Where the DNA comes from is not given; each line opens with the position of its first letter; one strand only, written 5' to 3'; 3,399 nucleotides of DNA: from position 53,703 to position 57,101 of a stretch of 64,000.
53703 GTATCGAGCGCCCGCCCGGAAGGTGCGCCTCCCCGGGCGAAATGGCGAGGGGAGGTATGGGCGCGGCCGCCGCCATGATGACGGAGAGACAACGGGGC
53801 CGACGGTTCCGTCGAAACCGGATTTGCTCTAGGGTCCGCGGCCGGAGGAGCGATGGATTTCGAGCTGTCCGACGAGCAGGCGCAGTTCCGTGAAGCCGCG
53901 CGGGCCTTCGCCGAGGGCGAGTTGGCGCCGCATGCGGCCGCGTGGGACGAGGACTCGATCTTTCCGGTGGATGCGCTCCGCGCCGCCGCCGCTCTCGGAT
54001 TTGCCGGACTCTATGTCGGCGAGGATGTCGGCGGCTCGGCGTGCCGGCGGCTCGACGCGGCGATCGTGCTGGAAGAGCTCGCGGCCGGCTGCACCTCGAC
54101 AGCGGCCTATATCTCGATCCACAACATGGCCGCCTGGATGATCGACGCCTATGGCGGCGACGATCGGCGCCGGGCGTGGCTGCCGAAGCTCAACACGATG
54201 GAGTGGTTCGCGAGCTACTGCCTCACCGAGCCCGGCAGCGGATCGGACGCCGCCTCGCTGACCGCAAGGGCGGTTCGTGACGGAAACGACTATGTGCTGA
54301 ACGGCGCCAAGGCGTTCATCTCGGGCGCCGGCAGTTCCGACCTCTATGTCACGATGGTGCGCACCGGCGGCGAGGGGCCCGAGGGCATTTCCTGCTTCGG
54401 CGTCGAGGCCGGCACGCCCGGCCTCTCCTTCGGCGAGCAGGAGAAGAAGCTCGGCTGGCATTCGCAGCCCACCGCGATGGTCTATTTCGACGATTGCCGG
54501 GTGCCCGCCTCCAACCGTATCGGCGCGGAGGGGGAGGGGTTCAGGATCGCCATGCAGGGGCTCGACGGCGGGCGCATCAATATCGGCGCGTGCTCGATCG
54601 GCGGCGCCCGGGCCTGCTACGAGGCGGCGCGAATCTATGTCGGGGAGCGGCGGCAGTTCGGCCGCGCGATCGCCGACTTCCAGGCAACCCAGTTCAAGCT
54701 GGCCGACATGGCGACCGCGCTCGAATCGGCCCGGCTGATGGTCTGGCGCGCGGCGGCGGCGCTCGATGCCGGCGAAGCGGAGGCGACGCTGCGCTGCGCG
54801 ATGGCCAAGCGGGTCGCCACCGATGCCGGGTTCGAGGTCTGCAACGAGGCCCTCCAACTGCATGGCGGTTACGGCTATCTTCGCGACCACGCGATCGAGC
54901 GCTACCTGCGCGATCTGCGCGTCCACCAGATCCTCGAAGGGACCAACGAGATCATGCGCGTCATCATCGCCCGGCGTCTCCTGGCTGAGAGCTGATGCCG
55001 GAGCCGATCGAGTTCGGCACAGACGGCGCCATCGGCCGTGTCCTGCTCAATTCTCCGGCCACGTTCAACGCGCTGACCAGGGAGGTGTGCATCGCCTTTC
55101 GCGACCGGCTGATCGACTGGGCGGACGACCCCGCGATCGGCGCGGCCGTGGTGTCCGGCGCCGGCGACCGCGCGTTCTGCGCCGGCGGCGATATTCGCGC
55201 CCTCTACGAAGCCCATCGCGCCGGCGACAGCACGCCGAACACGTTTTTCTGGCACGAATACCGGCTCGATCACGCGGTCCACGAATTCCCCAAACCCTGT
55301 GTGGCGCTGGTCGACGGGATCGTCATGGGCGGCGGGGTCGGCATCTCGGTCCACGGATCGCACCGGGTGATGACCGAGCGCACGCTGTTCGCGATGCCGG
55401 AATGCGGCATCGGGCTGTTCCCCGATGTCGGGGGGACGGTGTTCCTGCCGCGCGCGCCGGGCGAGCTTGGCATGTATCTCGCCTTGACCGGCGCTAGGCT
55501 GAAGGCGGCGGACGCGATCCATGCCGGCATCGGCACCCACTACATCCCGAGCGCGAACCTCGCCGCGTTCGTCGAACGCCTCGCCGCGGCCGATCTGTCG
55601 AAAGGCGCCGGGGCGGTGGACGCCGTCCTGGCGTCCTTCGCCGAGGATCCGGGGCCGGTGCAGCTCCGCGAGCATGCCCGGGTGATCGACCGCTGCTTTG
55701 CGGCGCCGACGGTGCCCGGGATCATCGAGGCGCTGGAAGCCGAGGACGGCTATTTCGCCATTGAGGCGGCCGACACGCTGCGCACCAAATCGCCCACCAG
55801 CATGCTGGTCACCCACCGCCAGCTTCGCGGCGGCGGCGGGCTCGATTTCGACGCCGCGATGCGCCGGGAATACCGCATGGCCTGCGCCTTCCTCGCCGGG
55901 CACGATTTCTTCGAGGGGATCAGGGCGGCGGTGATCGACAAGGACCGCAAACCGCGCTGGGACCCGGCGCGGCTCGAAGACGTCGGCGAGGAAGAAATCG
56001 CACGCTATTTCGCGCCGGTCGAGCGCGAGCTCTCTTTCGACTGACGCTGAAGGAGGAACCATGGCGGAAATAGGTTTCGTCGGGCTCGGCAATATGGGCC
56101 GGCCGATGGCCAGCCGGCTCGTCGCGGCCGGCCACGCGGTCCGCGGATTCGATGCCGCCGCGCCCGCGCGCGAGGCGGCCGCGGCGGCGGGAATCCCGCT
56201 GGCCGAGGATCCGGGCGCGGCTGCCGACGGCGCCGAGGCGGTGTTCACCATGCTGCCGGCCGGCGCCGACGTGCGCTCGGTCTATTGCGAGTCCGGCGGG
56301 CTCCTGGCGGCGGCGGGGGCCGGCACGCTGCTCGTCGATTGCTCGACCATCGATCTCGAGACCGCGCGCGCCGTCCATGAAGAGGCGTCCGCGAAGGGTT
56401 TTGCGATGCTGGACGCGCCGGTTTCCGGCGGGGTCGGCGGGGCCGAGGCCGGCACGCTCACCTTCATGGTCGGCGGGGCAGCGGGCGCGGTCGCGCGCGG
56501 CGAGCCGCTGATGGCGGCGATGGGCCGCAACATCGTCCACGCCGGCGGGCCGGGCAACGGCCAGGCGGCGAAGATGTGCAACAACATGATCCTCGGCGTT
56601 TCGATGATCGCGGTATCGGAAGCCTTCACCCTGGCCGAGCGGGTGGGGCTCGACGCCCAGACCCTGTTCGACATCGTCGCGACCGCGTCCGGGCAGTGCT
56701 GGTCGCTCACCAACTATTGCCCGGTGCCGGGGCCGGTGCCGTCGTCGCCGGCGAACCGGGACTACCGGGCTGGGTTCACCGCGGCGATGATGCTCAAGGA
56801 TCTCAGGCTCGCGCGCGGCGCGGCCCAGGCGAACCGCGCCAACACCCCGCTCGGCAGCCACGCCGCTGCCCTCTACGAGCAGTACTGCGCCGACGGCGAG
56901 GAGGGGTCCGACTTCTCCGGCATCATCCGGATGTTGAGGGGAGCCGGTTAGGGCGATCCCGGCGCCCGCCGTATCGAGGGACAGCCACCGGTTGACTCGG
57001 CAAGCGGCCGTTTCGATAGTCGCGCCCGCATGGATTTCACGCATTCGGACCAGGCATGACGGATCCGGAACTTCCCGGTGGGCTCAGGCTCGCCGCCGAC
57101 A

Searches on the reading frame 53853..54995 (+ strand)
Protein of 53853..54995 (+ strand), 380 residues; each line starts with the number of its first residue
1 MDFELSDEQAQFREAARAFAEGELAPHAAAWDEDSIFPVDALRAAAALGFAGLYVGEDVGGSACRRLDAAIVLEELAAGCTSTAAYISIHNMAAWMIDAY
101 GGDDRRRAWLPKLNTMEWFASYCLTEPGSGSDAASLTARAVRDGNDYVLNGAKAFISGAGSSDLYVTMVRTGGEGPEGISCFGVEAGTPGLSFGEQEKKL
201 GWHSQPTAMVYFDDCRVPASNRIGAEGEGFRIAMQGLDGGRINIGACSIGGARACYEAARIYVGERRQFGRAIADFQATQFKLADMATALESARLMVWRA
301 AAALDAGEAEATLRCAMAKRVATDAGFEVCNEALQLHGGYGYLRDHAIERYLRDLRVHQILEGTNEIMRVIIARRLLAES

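Call 10: search_protein_families(library=pfam, proteins=[window:53853-54995:+])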
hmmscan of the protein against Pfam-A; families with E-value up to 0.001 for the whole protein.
window:53853-54995:+ (380 aa): 5 families
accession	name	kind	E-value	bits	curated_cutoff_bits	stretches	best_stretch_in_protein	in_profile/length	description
PF00441.29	Acyl-CoA_dh_1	-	4.7e-50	170.1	22.4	1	227-377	1-150/150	Acyl-CoA dehydrogenase, C-terminal domain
PF02771.21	Acyl-CoA_dh_N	-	1.2e-31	109.8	22.9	1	6-117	1-113/113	Acyl-CoA dehydrogenase, N-terminal domain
PF02770.24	Acyl-CoA_dh_M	-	9.3e-25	87.1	33.3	1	122-215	2-97/97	Acyl-CoA dehydrogenase, middle domain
PF08028.16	Acyl-CoA_dh_2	-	8.8e-21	75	22.7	1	244-364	3-132/134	Acyl-CoA dehydrogenase, C-terminal domain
PF22924.1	ACOX_C_alpha1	-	9.6e-06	25.9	27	1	271-377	60-169/169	Acyl-CoA oxidase, C-alpha1 domain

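Call 35: search_dna_similar(query=window:53853-54995:+, collection=plasmids, mode=protein, max_rows=12)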
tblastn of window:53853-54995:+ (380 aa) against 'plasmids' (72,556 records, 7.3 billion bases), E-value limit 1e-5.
Records with a match: 2167; places in all: 6037; records where one place covers at least 80% of the query: 1675.
Best place of each record, by identity: 60-80% 116; <60% 2051.
By first word of the organism name: Rhizobium 296; Streptomyces 150; Sinorhizobium 143; Ralstonia 137; Pseudosulfitobacter 125; Rhodococcus 100; Bacillus 67; Paracoccus 64; Phaeobacter 63; Sulfitobacter 45; and 230 more.
By predicted mobility (MOB-suite, as given by PLSDB): non-mobilizable 1405; mobilizable 402; conjugative 360.
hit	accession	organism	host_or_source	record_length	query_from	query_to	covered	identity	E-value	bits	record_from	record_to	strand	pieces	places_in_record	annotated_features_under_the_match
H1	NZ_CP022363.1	Azospirillum sp. TSH58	single cell,paddy soils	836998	1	376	99%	71.8%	4e-158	498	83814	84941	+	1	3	isobutyryl-CoA dehydrogenase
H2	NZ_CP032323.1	Azospirillum argentinense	soil sample,Agricultural field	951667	1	376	99%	71.8%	4e-157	496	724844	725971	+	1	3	isobutyryl-CoA dehydrogenase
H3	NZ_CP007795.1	Azospirillum argentinense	Triticum aestivum L.,Root,wheat ...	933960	1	376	99%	71.5%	4e-156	493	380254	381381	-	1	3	isobutyryl-CoA dehydrogenase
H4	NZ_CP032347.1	Azospirillum brasilense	soil sample,Agricultural field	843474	1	376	99%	71.3%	4e-157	496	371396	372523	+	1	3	isobutyryl-CoA dehydrogenase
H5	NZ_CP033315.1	Azospirillum brasilense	rhizosphere soil of Digitaria ...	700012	1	376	99%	71.0%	8e-156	492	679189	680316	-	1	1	isobutyryl-CoA dehydrogenase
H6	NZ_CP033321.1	Azospirillum brasilense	rhizosphere soil of Cynodon ...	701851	1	376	99%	71.0%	8e-156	492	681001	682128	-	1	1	isobutyryl-CoA dehydrogenase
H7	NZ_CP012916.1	Azospirillum brasilense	Digitaria eriantha,microbe,root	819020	1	376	99%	71.0%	8e-156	492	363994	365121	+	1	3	isobutyryl-CoA dehydrogenase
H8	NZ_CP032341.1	Azospirillum brasilense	soil sample,Agricultural field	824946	1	376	99%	71.0%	8e-156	492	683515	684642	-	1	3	isobutyryl-CoA dehydrogenase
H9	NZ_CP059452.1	Azospirillum brasilense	Prokaryotes,soil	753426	1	376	99%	70.7%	5e-156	493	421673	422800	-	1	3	isobutyryl-CoA dehydrogenase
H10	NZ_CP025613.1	Niveispirillum cyanobacteriorum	sing cell,cyanobacterial aggregates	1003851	1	377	99%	69.2%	4e-154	487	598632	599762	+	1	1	none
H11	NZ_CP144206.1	Sinorhizobium chiapasense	mixed culture,rhizosphere soil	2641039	1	377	99%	64.7%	9e-139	443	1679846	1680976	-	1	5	none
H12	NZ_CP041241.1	Sinorhizobium mexicanum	Acaciella angustissima,cell culture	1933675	1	377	99%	64.5%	5e-136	435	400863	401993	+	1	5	none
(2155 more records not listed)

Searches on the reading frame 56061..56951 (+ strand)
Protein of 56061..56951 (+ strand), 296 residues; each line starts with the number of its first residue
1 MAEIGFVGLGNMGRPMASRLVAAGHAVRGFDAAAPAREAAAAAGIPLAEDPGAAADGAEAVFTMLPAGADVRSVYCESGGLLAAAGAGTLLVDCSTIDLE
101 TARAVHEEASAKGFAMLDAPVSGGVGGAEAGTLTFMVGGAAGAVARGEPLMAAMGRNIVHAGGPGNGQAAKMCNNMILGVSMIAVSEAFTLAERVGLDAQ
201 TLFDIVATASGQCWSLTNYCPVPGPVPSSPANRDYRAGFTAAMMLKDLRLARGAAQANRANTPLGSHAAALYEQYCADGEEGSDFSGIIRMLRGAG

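Call 66: search_protein_families(library=pfam, proteins=[window:56061-56951:+], max_evalue=0.01)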
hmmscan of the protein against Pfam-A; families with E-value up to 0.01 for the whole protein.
window:56061-56951:+ (296 aa): 4 families
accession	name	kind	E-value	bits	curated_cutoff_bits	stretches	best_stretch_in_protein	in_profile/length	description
PF03446.21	NAD_binding_2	-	4.7e-49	166.9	21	1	3-162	1-161/161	NAD binding domain of 6-phosphogluconate dehydrogenase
PF14833.11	NAD_binding_11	-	2.1e-33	115.6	30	1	165-292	1-122/122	NAD-binding of NADP-dependent 3-hydroxyisobutyrate dehydrogenase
PF03807.23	F420_oxidored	-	7.3e-08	33.4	21.6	1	4-67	2-69/94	NADP oxidoreductase coenzyme F420-dependent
PF02826.25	2-Hacid_dh_C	-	0.0013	18.6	25.1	1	3-77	38-111/178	D-isomer specific 2-hydroxyacid dehydrogenase, NAD binding domain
